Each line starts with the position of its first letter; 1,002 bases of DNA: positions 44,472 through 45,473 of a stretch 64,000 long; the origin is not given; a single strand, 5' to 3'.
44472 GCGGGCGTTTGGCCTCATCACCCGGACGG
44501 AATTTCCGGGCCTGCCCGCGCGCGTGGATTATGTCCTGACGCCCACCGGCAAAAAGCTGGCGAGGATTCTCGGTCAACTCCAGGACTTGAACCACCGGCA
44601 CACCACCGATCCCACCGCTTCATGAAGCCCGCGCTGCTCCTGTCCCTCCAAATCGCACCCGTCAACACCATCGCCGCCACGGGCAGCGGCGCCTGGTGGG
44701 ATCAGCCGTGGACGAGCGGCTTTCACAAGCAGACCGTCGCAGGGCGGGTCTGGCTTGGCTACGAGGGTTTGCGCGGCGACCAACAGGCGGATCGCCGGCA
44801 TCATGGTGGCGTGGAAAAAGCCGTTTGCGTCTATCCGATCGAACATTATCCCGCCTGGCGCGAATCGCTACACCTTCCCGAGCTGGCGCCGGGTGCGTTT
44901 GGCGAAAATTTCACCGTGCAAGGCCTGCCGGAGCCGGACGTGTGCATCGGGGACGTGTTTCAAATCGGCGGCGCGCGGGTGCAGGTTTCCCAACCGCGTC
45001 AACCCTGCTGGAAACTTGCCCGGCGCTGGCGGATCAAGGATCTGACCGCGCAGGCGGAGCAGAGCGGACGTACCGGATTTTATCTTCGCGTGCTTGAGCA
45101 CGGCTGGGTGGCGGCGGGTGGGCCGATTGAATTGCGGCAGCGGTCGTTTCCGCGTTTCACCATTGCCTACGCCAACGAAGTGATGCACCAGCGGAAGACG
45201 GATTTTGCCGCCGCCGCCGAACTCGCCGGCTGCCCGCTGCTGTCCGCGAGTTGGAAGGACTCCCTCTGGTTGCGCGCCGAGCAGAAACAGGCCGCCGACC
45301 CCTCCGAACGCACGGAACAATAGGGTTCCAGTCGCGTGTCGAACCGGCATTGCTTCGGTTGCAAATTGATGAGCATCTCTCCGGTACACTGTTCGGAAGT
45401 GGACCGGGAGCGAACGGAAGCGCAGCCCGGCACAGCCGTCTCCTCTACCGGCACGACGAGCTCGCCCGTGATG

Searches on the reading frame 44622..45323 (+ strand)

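Call 110: search_protein_families(library=pfam, proteins=[window:44622-45323:+], max_evalue=0.0001)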
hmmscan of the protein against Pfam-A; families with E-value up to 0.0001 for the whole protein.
window:44622-45323:+ (233 aa): 2 families
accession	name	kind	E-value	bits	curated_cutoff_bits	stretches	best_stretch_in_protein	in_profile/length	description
PF03473.23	MOSC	-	4.6e-38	130.4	22.7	1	57-170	1-120/120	MOSC domain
PF03475.19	YiiM_3-alpha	-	4e-08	33.4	22.7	1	180-215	2-37/44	YiiM-like, 3-alpha helix domain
